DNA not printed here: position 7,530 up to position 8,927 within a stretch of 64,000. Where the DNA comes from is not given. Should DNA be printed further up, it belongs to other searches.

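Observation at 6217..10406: mttB-like methyltransferase + Cys-rich Fe-S protein + MIO-less ammonia-lyase homologue: candidate trimethylated-amino-acid (hercynine/ergothioneine-type) catabolic module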

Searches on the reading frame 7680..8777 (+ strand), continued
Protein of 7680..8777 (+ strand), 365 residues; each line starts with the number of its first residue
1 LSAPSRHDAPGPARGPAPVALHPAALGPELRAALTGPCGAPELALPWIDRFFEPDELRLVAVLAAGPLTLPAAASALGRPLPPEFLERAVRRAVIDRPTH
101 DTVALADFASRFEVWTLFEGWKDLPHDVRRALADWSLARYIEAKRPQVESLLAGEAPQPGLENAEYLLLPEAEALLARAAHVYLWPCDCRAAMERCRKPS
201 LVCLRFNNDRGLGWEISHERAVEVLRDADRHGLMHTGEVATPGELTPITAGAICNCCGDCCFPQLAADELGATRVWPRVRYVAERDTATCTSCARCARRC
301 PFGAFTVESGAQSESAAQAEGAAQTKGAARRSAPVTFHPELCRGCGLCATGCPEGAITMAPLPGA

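Call 89: search_protein_families(library=ncbifam, proteins=[L014:13990-14790:+, L014:3455-4096:+, L014:14944-15681:+, L014:10993-12363:+], max_evalue=0.00001)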
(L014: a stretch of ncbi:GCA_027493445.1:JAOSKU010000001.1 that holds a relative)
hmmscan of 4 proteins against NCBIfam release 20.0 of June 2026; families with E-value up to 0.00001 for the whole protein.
L014:13990-14790:+ (266 aa): 4 families
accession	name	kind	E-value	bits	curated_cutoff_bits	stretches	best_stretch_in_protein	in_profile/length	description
NF005719.0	PRK07535.1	domain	2.9e-96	321.7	259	1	2-264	1-263/268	methyltetrahydrofolate:corrinoid/iron-sulfur protein methyltransferase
NF040758.1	CODH_ACS_meth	exception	1e-40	139.8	370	1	2-257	4-260/261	carbon monoxide dehydrogenase/acetyl-CoA synthase methytransferase subunit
TIGR02082.1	metH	equivalog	1.3e-26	92.6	1010.85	1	2-237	343-593/1182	methionine synthase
NF007024.0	PRK09490.1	equivalog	4.5e-12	44.6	1497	1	1-228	359-601/1234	methionine synthase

L014:3455-4096:+ (213 aa): 13 families
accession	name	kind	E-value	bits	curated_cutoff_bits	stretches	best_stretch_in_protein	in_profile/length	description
NF047996.1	corrin_MtgC_2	exception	3e-57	193.5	370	1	6-208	7-209/212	glycine betaine-specific corrinoid protein MtgC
NF047995.1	corrinoid_MtgC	exception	2.9e-53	180.5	310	1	2-208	2-212/215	glycine betaine-specific corrinoid protein MtgC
TIGR02370.1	pyl_corrinoid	subfamily_domain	6.9e-53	179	215.3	1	11-200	6-196/197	methyltransferase cognate corrinoid protein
NF041607.1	dimeth_corrin_MtbC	equivalog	1.6e-52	178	350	1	15-208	9-202/203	dimethylamine corrinoid protein MtbC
TIGR02082.1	metH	equivalog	7.5e-41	139.8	1010.85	1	3-207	646-856/1182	methionine synthase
NF040669.1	MtaC2_Meth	equivalog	4e-33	114.9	450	1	5-206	44-243/267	methanol--corrinoid protein MtaC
NF007024.0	PRK09490.1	equivalog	1.3e-32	112.6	1497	1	15-185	673-846/1234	methionine synthase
NF040655.1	MtaC_Meth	equivalog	1.2e-31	109.7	420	1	10-208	42-237/253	methanol--corrinoid protein MtaC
NF002612.0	PRK02261.1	equivalog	1.6e-11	43.9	110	1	90-179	5-93/148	methylaspartate mutase subunit S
TIGR01501.1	MthylAspMutase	equivalog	1.1e-09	38.1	135.8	1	90-179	3-91/134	methylaspartate mutase subunit S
TIGR00640.1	acid_CoA_mut_C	subfamily_domain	3.4e-09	36.8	57.45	1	92-183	6-96/132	methylmalonyl-CoA mutase C-terminal domain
NF052513.1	TransRegCarH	equivalog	1.3e-06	28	400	1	11-196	91-265/274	HTH-type transcriptional repressor CarH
NF006944.0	PRK09426.1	equivalog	3.9e-06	25.1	876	1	90-186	591-686/721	methylmalonyl-CoA mutase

L014:14944-15681:+ (245 aa): 18 families
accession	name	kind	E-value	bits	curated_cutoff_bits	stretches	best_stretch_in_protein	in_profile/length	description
NF007292.0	PRK09764.1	equivalog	6.6e-23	81.1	281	1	9-149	4-147/240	GntR family transcriptional regulator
TIGR02018.2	his_ut_repres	equivalog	1.5e-22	80.1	220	1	12-147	1-139/226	histidine utilization transcriptional repressor HutC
TIGR02325.1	C_P_lyase_phnF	equivalog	3.1e-22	79.3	156.8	1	5-201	3-202/238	phosphonate metabolism transcriptional regulator PhnF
TIGR03337.1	phnR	equivalog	9.9e-22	77.7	296.75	1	11-226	2-218/231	phosphonate utilization transcriptional regulator PhnR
NF008491.0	PRK11402.1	subfamily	2.1e-20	73.2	269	1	4-149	5-152/243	GntR family transcriptional regulator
TIGR02404.1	trehalos_R_Bsub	equivalog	7.4e-20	71.6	211.95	1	12-159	2-153/233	trehalose operon repressor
NF052441.1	TransRegRv0792c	equivalog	2.5e-17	63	400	1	3-234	9-242/260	Rv0792c family HTH-type transcriptional regulator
NF052282.1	PLP_TF_PdxR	equivalog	1e-14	54.5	320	1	10-75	1-66/448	MocR-like pyridoxine biosynthesis transcription factor PdxR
NF041547.1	GntR_LSA1692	equivalog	2e-13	50.5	275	1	11-147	2-143/233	GntR family transcriptional regulator, LSA1692 subfamily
NF052290.2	MocR_like_YczR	exception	4.1e-13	48.8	487.4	1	5-79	14-88/458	MocR-like transcription factor YczR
NF011575.0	PRK14999.1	equivalog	2.4e-11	43.4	424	1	3-86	5-88/241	histidine utilization repressor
NF007442.0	PRK09990.1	equivalog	1.8e-10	40.7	301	1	14-75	14-75/256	transcriptional regulator GlcC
NF007486.0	PRK10079.1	equivalog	5.8e-09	36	363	1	5-203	7-206/241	phosphonate metabolism transcriptional regulator PhnF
NF052286.1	ecto_TF_EhuR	exception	2.3e-08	33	480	1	9-78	10-79/458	MocR-like ectoine utilization transcription factor EhuR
NF003011.0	PRK03837.1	subfamily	2.7e-08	33.7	260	1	14-86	17-89/241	transcriptional regulator NanR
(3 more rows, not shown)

L014:10993-12363:+ (456 aa): 37 families (the best 25 are shown)
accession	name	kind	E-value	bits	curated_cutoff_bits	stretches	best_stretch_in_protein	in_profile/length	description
TIGR01224.1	hutI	equivalog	4.3e-137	457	298.15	1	38-417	2-376/377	imidazolonepropionase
NF006056.0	PRK08204.1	subfamily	1.6e-20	73.3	391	1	279-414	251-398/449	hypothetical protein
NF006679.0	PRK09228.1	subfamily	1.6e-19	70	351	1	279-397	270-390/433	guanine deaminase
NF006549.0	PRK09045.1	equivalog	9.4e-19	67.3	540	1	277-403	257-389/444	TRZ/ATZ family hydrolase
TIGR02967.1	guan_deamin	equivalog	7.6e-18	64.7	375.4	1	279-396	245-364/401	guanine deaminase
NF005557.0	PRK07228.1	equivalog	1.2e-16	60.5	522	1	282-412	258-393/445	5'-deoxyadenosine deaminase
NF006689.0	PRK09237.1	equivalog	5.3e-15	54.9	371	1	313-395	255-338/383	amidohydrolase/deacetylase family metallohydrolase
NF005211.0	PRK06687.1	equivalog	1.3e-14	53.8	703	1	284-398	257-377/419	TRZ/ATZ family protein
NF006055.0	PRK08203.1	equivalog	4.4e-14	51.9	532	1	279-413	273-408/455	8-oxoguanine deaminase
NF011990.0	PRK15446.2-6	subfamily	6.5e-14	51.4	233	1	316-419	292-382/390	alpha-D-ribose 1-methylphosphonate 5-triphosphate diphosphatase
NF004801.0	PRK06151.1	subfamily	1.8e-12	46.9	416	1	279-417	287-423/491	chlorohydrolase family protein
NF051886.1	XaaProDiPepCaul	equivalog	8e-11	41.6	500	1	319-419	303-397/398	Xaa-Pro dipeptidase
TIGR02318.1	phosphono_phnM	equivalog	8.4e-11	41.4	390.55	1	313-395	282-359/376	phosphonate metabolism protein PhnM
NF009060.0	PRK12394.1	equivalog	8.6e-11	41.2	442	0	67-95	43-71/381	metallo-dependent hydrolase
TIGR03178.1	allantoinase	equivalog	1.1e-10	40.9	357.85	0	64-118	35-83/441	allantoinase AllB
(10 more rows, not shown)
